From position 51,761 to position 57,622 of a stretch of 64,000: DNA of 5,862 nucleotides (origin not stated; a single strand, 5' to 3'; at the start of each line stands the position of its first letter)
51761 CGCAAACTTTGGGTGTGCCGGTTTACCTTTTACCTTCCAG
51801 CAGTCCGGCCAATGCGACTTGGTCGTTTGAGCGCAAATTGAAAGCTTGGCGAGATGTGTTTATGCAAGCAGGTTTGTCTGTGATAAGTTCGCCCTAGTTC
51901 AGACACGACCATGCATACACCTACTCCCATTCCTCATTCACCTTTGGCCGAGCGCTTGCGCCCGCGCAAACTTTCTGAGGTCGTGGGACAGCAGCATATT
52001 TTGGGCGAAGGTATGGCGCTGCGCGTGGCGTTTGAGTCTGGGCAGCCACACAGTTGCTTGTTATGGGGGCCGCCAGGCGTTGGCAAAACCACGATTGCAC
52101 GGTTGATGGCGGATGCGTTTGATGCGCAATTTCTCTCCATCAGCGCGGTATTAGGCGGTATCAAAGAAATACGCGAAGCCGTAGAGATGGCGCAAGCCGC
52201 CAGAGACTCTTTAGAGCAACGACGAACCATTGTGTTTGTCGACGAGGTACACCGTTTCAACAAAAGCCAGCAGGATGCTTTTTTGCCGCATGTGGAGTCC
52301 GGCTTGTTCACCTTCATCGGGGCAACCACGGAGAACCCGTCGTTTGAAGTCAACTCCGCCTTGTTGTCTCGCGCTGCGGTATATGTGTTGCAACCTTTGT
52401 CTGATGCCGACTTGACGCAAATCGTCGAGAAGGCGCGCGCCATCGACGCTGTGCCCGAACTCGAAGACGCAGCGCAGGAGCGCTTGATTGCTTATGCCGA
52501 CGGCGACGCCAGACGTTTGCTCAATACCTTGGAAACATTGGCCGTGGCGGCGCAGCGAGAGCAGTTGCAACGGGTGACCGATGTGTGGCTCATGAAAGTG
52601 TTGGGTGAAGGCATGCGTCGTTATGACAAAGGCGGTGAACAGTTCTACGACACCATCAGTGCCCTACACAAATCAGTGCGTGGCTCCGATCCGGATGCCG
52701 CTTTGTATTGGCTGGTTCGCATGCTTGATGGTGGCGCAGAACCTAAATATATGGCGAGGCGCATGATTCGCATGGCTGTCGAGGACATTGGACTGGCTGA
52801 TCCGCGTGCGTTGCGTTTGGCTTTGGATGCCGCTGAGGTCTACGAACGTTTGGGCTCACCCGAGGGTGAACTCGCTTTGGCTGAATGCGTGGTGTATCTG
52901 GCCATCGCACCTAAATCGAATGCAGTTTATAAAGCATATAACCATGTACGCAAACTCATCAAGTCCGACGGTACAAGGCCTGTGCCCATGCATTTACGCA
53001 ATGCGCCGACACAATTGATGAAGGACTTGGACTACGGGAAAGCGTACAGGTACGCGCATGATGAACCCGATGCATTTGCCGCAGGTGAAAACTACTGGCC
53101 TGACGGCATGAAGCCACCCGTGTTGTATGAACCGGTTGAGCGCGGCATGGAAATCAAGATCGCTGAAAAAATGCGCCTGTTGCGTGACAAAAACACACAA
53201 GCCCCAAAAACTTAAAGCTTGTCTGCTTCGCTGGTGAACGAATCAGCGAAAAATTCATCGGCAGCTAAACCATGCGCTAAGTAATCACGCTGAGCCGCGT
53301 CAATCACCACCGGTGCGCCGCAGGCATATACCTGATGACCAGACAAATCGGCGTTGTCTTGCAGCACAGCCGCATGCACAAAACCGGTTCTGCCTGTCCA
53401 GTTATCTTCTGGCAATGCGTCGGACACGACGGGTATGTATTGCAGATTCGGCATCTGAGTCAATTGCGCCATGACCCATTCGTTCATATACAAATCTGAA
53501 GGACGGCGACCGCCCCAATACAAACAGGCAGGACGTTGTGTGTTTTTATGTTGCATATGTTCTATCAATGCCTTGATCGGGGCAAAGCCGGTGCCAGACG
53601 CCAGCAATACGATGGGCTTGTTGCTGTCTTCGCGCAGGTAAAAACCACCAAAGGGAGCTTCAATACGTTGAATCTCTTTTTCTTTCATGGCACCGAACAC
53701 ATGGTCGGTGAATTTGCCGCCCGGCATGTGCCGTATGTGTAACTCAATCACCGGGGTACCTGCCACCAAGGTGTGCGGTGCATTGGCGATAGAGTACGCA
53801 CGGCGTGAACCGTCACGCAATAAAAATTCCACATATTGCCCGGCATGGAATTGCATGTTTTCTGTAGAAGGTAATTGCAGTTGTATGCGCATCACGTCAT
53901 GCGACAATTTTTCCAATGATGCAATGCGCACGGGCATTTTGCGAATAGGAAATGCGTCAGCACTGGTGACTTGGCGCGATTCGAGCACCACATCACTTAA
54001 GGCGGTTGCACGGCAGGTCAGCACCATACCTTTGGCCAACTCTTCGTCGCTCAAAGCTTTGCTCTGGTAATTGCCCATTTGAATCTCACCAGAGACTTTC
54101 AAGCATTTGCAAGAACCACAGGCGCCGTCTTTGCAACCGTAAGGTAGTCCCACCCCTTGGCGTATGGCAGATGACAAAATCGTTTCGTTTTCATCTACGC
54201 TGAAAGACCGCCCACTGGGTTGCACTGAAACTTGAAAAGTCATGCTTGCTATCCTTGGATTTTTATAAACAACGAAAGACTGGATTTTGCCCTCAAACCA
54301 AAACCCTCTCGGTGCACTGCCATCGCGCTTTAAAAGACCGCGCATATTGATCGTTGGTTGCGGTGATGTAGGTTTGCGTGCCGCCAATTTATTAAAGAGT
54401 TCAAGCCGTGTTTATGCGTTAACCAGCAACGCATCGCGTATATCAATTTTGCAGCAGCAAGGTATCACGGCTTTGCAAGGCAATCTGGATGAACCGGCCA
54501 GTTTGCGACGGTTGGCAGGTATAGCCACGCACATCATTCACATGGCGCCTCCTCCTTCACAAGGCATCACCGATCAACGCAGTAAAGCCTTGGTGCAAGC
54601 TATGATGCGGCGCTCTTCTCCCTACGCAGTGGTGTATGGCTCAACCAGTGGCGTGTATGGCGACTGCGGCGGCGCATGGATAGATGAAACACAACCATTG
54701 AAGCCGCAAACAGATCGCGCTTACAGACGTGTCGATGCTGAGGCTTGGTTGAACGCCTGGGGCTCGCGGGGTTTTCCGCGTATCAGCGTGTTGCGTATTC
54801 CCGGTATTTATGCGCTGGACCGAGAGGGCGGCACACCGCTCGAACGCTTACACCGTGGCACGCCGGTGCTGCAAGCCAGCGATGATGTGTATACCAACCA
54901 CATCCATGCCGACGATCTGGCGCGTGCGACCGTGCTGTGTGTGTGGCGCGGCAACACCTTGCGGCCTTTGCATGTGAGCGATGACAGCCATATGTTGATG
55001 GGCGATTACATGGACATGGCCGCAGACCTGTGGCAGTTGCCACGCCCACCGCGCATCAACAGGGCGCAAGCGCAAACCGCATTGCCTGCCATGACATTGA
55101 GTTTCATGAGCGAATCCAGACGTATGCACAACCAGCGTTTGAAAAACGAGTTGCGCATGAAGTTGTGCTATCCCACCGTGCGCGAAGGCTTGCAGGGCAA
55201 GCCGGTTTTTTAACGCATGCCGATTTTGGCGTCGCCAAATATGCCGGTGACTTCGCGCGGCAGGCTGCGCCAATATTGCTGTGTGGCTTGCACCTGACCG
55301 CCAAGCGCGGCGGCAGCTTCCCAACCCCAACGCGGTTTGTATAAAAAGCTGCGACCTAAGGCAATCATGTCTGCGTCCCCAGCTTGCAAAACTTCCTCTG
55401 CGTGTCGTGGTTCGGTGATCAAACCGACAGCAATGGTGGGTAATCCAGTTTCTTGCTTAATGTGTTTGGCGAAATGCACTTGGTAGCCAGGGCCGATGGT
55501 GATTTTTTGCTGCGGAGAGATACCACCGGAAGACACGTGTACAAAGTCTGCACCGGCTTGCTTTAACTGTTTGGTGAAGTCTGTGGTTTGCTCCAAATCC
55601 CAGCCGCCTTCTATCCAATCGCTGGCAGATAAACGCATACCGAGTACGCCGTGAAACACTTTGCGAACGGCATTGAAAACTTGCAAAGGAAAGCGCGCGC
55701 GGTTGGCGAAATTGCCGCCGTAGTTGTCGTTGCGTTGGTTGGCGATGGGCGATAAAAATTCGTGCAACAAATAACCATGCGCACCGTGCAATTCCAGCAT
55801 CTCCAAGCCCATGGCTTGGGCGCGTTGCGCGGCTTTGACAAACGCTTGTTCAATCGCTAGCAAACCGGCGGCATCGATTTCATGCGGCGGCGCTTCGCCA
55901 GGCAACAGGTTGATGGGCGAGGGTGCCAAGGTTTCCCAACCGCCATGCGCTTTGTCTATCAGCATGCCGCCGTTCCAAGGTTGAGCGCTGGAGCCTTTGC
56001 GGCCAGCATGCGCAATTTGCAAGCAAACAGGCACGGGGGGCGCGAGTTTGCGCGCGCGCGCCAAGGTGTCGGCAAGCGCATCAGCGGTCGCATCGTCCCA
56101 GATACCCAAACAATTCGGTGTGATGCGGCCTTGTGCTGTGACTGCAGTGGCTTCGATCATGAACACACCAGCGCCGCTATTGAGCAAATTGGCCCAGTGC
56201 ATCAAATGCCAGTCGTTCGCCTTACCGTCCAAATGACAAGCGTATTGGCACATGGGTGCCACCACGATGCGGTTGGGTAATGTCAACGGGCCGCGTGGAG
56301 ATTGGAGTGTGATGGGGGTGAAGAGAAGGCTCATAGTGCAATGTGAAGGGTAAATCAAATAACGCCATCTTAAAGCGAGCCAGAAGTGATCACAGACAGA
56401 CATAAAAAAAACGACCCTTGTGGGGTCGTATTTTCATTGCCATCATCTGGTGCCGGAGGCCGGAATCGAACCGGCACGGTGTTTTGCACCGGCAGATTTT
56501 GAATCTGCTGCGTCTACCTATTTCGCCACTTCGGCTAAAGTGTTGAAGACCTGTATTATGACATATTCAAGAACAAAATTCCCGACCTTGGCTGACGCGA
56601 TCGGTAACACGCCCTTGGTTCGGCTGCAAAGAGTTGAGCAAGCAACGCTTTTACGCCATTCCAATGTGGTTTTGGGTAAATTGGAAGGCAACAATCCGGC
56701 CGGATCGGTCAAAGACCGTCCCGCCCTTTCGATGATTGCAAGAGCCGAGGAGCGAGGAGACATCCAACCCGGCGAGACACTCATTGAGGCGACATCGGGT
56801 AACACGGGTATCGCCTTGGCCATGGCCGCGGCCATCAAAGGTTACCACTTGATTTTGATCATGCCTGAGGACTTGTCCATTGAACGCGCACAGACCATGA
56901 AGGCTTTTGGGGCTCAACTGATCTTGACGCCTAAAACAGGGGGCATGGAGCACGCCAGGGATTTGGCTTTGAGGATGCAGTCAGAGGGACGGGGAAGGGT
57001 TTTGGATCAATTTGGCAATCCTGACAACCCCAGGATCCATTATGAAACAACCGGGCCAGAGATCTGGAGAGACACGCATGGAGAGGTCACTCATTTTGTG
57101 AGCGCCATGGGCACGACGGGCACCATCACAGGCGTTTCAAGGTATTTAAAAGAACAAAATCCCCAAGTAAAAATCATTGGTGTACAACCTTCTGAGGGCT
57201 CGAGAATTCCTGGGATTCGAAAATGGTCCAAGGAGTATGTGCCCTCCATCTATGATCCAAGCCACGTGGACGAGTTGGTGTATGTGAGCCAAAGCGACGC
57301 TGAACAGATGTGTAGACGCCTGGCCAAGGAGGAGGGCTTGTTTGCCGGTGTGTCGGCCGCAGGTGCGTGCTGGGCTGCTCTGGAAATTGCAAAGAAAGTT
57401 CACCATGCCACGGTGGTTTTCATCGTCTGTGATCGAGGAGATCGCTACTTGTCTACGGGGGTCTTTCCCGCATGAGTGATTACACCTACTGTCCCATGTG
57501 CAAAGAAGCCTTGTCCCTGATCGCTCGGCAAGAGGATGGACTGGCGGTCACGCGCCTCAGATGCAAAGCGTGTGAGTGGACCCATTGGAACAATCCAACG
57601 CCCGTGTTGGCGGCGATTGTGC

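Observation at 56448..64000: Abrupt codon-usage break at tRNA-Leu: housekeeping genes to the right look like another genome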

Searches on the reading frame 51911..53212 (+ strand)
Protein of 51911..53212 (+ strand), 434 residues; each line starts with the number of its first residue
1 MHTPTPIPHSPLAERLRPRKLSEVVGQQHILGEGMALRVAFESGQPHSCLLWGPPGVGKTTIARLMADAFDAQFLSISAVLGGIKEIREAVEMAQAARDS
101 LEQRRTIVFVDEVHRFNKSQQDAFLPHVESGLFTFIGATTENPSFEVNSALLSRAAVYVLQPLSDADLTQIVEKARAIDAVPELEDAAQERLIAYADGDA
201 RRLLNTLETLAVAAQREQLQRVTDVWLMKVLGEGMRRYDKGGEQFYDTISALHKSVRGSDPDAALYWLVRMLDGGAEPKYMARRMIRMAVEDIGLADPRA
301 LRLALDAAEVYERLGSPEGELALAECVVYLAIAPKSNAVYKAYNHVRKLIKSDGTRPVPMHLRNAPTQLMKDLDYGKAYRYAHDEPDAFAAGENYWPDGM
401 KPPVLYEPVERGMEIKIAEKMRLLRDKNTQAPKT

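Call 31: find_encoding_contigs(protein=window:51911-53212:+, flank=10000, max_places=10)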
Protein window:51911-53212:+ (434 aa): no gene with exactly this product is on record in the collection.

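Call 41: find_related_loci(query=window:51911-53212:+, collection=genome_contigs, flank=6000)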
Query window:51911-53212:+ (434 aa) in genome_contigs; peptide patterns used: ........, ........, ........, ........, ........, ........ (x = any residue, [..] = any of these).
600 stretches matched a pattern (row limit reached: there are more); 595 encode a relative of the query (tblastn E <= 1e-3); the best 80 are kept; 80 distinct loci.
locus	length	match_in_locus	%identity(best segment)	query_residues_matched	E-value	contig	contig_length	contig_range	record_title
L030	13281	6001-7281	88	7-433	0e+0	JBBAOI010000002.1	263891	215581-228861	MAG: Limnohabitans sp. isolate EUL_137 ctg2-EUL_137, whole genome shotgun sequence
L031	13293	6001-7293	82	2-431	0e+0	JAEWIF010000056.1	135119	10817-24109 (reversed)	MAG: Proteobacteria bacterium isolate OH_PBlB_94 k127_143698, whole genome shotgun sequence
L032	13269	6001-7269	81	8-430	0e+0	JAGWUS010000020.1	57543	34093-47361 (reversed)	MAG: Burkholderiales bacterium isolate REEB401 contig-150_397, whole genome shotgun sequence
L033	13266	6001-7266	83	9-430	0e+0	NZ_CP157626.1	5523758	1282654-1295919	Variovorax paradoxus NBRC 15149 chromosome 1, complete sequence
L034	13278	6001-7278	82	5-430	0e+0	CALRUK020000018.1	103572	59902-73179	MAG: Synechococcus sp. UW140 isolate JJ-DHS13-24-1-mx-bin512 genome assembly, contig: JJ-OR11-01-C74, whole genome shotg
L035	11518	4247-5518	81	2-428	0e+0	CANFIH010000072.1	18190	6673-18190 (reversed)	MAG: Burkholderiales bacterium isolate Jr-11may16-126 genome assembly, contig: Jr-11may16-C5143, whole genome shotgun se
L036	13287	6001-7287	80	2-431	0e+0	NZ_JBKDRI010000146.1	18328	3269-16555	MAG: Acidovorax sp. isolate samp_2157_concoct_521 samp_2157_904106, whole genome shotgun sequence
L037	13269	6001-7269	81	9-431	0e+0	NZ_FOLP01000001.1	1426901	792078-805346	Variovorax sp. OK212, whole genome shotgun sequence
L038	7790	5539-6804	80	9-430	0e+0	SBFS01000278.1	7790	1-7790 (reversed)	MAG: Burkholderiales bacterium isolate M0105 scaffold_1751_1, whole genome shotgun sequence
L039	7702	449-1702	81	9-428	0e+0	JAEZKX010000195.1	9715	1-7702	MAG: Proteobacteria bacterium isolate OH_CDB_51 k127_793691, whole genome shotgun sequence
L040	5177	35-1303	80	8-430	0e+0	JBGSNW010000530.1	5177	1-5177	MAG: Burkholderiaceae bacterium isolate JTS-AC255 k141_1306271, whole genome shotgun sequence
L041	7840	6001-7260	81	9-428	0e+0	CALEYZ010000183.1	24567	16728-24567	MAG TPA_asm: uncultured Limnohabitans sp. isolate SRR6231215_bin.8_CONCOCT_v1.1_MAG genome assembly, contig: ERZ650278.4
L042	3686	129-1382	81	9-428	0e+0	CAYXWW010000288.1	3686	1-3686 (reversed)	MAG TPA_asm: uncultured Rhodoferax sp. isolate SRP219642_co6_14 genome assembly, contig: NODE_26648_length_3686_cov_4.40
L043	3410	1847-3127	79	3-428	0e+0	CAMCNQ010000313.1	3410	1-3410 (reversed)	MAG: Limnohabitans sp. Rim8 isolate MsE-30apr19-82 genome assembly, contig: MsE-30apr19-C57646, whole genome shotgun seq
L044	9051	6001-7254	80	4-421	0e+0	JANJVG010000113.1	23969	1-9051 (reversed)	MAG: Burkholderiaceae bacterium isolate RC261_metabat.bin.1 RC261_k141_284476, whole genome shotgun sequence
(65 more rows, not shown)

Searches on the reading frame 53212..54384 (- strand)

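Call 34: search_protein_families(library=pfam, proteins=[window:53212-54384:-])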
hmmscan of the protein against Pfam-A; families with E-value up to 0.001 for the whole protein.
window:53212-54384:- (390 aa): 3 families
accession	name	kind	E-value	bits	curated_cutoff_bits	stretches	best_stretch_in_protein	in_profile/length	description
PF00175.26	NAD_binding_1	-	1.9e-19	70.7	22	1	260-365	1-108/109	Oxidoreductase NAD-binding domain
PF00111.32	Fer2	-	5.3e-16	58.8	21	1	54-128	3-76/77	2Fe-2S iron-sulfur cluster binding domain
PF00970.30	FAD_binding_6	-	1.5e-12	48.1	21.1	1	153-248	3-97/99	Oxidoreductase FAD-binding domain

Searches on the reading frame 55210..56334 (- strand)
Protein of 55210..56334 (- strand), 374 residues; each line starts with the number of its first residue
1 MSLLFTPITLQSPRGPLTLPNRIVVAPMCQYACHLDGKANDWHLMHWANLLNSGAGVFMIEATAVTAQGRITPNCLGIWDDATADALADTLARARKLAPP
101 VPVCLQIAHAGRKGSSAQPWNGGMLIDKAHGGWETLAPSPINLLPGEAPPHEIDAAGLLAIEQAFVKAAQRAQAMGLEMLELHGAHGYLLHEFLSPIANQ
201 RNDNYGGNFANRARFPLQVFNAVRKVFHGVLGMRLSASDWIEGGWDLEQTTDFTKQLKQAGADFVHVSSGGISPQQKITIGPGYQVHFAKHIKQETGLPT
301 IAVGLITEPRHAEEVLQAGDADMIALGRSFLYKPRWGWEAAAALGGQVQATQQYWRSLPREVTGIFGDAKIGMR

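Call 34: search_protein_families(library=pfam, proteins=[window:55210-56334:-])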
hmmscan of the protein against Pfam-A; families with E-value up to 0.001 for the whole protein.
window:55210-56334:- (374 aa): 3 families
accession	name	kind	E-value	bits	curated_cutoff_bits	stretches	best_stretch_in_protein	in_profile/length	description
PF00724.26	Oxidored_FMN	-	8.8e-56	190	27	1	4-337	2-332/342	NADH:flavin oxidoreductase / NADH oxidase family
PF01207.24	Dus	-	2.7e-05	23.9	20.4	1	244-335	132-222/311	Dihydrouridine synthase (Dus)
PF04309.18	G3P_antiterm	-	0.00046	20.1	27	0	278-319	120-161/173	Glycerol-3-phosphate responsive antiterminator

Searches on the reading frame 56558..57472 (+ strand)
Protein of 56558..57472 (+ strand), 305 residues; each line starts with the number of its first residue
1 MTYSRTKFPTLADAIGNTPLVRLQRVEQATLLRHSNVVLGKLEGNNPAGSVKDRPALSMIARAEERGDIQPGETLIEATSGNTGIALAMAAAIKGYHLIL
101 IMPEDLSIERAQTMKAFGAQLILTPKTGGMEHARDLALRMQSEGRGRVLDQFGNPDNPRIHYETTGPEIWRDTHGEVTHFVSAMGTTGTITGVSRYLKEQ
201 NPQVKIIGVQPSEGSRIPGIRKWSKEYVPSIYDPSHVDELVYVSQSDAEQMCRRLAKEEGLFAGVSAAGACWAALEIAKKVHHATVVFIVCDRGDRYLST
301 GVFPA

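Call 27: find_encoding_contigs(protein=window:56558-57472:+, flank=10000, max_places=10)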
Protein window:56558-57472:+ (305 aa): 1 contig read that carries it; 1 place shown.
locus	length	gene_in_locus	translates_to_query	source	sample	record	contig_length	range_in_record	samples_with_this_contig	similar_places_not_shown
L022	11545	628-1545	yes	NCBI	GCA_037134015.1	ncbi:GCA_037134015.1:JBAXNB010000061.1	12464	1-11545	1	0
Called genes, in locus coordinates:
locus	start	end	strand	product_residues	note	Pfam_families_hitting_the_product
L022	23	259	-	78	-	PF07878:RHH_5 (weak)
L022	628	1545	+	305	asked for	PF00291:PALP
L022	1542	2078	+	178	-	PF00293:NUDIX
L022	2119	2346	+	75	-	PF01206:TusA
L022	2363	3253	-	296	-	PF00483:NTP_transferase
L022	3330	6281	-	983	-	PF00133:tRNA-synt_1, PF09334:tRNA-synt_1g (weak), PF13603:tRNA-synt_1_2 (weak), PF08264:Anticodon_1, PF10458:Val_tRNA-synt_C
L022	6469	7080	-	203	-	PF00903:Glyoxalase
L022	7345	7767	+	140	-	PF00210:Ferritin (faint), PF02915:Rubrerythrin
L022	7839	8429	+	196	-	PF12007:DUF3501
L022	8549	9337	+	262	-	PF03883:H2O2_YaaD, PF21818:DUF6884 (faint)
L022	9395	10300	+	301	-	PF00561:Abhydrolase_1, PF12146:Hydrolase_4, PF12697:Abhydrolase_6, PF03096:Ndr (weak)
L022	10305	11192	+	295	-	PF14819:QueF_N, PF14489:QueF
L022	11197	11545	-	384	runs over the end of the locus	PF00817:IMS, PF11798:IMS_HHH (weak), PF21704:POLH-Rev1_HhH (weak), PF21999:IMS_HHH_1, PF11799:IMS_C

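Call 34: search_protein_families(library=pfam, proteins=[window:56558-57472:+])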
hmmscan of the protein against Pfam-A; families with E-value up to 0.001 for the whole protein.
window:56558-57472:+ (305 aa): 1 family
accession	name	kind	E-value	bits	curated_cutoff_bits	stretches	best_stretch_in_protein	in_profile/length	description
PF00291.31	PALP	-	1e-71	242.1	35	1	12-292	2-295/295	Pyridoxal-phosphate dependent enzyme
